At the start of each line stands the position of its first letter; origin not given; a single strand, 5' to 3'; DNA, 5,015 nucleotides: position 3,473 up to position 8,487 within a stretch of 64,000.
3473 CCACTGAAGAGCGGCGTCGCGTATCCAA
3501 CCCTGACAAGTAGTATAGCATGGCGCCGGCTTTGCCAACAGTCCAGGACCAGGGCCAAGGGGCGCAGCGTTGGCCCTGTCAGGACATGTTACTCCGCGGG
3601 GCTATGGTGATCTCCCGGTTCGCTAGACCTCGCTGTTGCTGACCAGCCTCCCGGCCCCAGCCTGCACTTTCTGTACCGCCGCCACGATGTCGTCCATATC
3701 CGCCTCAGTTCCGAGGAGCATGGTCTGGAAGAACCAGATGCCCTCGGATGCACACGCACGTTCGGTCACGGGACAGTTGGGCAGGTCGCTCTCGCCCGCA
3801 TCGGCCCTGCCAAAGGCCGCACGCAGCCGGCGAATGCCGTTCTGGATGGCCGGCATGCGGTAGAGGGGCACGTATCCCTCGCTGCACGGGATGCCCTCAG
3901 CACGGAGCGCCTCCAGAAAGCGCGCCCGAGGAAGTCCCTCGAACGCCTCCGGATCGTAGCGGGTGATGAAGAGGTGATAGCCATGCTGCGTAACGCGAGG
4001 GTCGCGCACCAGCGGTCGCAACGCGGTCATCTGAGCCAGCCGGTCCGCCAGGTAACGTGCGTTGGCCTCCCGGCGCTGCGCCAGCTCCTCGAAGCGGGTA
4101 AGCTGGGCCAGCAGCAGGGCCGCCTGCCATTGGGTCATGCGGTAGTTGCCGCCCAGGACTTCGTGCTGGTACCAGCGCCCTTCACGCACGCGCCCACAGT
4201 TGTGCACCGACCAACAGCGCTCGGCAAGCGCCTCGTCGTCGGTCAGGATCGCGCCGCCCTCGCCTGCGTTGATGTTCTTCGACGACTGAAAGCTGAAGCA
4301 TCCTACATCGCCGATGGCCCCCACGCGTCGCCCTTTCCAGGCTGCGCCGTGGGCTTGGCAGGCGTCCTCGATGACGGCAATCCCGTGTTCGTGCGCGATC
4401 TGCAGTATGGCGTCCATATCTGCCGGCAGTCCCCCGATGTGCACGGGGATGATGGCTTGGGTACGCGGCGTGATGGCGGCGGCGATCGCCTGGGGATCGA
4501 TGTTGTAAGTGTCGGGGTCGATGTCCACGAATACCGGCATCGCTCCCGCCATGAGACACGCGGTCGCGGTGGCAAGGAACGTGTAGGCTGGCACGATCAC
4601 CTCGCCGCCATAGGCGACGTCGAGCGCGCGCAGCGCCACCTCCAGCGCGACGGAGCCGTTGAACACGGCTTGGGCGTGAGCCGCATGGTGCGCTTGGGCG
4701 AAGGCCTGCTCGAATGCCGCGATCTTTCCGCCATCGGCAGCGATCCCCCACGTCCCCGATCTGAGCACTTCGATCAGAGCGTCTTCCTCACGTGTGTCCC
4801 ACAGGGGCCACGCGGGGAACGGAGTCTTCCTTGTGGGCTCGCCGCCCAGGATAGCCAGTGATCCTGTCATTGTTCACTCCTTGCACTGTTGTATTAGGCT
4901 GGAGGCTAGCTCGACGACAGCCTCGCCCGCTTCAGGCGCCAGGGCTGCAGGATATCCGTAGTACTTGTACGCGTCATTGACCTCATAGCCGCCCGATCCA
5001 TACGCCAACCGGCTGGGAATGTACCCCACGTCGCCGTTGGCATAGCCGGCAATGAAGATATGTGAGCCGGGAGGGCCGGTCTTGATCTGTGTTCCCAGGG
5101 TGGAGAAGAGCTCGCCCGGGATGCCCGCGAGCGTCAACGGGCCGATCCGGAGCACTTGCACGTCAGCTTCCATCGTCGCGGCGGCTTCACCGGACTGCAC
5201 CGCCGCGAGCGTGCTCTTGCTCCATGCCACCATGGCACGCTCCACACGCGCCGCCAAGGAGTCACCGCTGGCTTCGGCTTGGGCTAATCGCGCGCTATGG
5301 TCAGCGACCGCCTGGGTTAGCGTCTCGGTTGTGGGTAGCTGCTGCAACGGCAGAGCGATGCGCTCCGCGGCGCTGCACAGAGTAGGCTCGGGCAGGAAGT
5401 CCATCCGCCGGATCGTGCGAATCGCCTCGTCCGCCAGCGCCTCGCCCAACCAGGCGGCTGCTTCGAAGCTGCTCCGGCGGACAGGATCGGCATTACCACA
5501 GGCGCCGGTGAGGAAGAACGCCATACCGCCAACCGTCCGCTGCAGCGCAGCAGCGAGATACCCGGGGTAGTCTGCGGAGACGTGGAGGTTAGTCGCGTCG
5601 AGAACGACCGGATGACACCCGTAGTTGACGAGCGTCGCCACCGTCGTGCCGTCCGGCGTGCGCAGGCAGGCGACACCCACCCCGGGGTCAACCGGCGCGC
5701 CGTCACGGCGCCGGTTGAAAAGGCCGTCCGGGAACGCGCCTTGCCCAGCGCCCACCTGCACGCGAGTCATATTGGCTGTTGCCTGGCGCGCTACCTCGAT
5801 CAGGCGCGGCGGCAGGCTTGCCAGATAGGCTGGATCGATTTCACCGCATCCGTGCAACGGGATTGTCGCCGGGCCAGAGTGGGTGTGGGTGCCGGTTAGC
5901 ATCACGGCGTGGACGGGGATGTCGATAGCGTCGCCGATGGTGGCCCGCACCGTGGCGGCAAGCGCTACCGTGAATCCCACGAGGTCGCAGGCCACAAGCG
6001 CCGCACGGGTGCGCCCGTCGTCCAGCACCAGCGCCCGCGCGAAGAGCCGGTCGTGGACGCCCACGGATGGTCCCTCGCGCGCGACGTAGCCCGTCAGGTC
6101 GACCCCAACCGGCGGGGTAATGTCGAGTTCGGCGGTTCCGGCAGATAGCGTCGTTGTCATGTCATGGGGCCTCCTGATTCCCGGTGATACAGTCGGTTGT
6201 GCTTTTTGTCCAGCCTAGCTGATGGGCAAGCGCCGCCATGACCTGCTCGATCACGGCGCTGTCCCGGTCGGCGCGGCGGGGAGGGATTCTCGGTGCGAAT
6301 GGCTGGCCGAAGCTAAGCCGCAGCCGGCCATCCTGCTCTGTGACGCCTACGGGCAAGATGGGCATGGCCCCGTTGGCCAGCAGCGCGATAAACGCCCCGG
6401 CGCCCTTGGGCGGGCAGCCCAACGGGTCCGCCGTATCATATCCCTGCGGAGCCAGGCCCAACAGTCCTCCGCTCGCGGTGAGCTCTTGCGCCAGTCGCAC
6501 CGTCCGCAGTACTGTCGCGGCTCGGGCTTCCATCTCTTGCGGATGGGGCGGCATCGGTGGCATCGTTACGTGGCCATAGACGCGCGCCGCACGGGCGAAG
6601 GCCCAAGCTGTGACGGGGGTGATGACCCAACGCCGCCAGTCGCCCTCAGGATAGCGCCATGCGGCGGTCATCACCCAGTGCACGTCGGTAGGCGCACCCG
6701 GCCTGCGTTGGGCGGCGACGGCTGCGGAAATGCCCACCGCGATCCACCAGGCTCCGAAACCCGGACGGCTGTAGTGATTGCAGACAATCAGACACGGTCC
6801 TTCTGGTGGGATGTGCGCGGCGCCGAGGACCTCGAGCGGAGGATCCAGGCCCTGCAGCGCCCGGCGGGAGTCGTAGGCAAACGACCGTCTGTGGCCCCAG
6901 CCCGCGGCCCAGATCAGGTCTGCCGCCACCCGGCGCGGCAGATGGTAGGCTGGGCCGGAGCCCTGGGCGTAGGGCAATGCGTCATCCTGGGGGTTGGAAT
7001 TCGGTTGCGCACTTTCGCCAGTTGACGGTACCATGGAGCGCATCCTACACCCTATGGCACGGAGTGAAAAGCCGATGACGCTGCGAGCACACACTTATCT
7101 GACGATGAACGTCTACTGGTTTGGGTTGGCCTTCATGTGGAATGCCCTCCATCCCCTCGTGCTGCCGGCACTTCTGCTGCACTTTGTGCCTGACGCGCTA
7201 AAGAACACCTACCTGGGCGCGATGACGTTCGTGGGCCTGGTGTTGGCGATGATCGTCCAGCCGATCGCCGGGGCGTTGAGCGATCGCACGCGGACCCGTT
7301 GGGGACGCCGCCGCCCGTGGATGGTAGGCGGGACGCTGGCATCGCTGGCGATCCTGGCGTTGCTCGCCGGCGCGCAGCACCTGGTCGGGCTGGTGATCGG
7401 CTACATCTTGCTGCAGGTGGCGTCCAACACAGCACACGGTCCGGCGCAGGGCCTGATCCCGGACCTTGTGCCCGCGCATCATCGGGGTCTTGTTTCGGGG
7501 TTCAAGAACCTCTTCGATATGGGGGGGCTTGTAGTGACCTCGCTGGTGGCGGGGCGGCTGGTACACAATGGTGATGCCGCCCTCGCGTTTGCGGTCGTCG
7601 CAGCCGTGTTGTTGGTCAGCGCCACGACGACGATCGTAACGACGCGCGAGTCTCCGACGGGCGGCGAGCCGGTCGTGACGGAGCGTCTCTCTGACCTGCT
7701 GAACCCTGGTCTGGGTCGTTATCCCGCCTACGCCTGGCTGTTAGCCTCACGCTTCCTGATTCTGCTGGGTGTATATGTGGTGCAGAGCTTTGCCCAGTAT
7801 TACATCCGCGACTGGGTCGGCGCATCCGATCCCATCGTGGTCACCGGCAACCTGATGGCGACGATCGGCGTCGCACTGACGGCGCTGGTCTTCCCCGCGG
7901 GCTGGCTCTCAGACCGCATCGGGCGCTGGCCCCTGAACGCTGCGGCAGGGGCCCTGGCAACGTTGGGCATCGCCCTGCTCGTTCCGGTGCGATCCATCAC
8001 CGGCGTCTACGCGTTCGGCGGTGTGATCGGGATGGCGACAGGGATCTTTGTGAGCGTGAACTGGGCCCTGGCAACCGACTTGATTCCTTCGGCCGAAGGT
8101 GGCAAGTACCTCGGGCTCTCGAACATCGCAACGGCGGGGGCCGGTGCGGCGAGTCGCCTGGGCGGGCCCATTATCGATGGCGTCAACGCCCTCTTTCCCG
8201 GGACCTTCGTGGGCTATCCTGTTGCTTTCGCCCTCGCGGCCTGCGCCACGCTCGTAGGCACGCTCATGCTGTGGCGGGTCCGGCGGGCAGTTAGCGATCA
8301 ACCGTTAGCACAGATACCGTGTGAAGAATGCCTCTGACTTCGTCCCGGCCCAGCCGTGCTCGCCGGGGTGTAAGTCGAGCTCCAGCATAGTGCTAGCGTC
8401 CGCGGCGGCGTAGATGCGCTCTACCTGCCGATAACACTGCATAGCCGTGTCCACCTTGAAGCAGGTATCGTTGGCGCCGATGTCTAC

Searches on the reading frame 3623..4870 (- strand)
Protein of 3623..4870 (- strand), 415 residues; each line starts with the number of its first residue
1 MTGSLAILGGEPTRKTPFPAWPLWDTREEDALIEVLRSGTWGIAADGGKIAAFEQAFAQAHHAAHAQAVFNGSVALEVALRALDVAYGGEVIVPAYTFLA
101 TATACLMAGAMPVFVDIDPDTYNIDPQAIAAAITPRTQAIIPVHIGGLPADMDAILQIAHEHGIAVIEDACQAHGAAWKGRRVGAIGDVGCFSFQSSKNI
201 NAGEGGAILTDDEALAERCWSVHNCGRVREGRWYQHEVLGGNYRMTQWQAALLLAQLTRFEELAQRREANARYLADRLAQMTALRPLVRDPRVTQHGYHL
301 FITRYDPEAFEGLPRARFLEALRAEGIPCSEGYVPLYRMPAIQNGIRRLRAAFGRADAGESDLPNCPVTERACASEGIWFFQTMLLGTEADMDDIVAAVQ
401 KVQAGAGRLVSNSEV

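Call 18: search_protein_families(library=pfam, proteins=[window:3623-4870:-], max_evalue=0.00001)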
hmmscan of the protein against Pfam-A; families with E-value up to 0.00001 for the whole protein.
window:3623-4870:- (415 aa): 3 families
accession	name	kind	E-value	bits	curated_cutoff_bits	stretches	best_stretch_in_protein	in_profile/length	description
PF01041.23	DegT_DnrJ_EryC1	-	4.4e-107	358.8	19.8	1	26-363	5-338/360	DegT/DnrJ/EryC1/StrS aminotransferase family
PF01212.27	Beta_elim_lyase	-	1.2e-09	38.3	27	1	49-286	33-273/288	Beta-eliminating lyase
PF00155.27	Aminotran_1_2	-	7.9e-07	29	19.7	1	33-335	27-336/361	Aminotransferase class I and II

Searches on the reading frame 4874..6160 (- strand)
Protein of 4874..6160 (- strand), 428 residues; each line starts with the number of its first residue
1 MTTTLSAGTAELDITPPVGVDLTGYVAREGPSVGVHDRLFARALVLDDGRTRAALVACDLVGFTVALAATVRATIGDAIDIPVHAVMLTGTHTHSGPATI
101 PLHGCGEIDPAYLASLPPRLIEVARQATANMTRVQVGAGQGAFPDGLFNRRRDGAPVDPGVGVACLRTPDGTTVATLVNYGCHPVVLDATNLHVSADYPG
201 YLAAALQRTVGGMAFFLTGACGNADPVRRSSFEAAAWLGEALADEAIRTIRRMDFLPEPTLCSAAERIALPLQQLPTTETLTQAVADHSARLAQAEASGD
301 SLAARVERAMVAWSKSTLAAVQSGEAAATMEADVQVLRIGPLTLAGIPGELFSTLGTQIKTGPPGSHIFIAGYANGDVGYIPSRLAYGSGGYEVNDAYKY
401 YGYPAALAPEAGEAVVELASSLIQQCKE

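Call 18: search_protein_families(library=pfam, proteins=[window:4874-6160:-], max_evalue=0.00001)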
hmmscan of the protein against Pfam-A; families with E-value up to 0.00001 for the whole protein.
window:4874-6160:- (428 aa): 1 family
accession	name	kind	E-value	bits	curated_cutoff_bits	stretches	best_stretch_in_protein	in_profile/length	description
PF04734.18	Ceramidase_alk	-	9.5e-19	67.8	32.1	1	7-207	3-227/509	Neutral/alkaline non-lysosomal ceramidase, N-terminal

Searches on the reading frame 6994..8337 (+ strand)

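Call 18: search_protein_families(library=pfam, proteins=[window:6994-8337:+], max_evalue=0.00001)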
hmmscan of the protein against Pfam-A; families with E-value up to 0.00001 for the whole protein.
window:6994-8337:+ (447 aa): 3 families
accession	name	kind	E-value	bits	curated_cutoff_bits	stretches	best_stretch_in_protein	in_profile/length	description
PF07690.21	MFS_1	-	9.9e-28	97.5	33.4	1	36-386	10-345/347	Major Facilitator Superfamily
PF13347.12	MFS_2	-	1.1e-25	90.5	27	1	69-366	30-345/427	MFS/sugar transport protein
PF12832.13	MFS_1_like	-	2.4e-06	27.3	25.2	1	55-397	17-365/373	MFS_1 like family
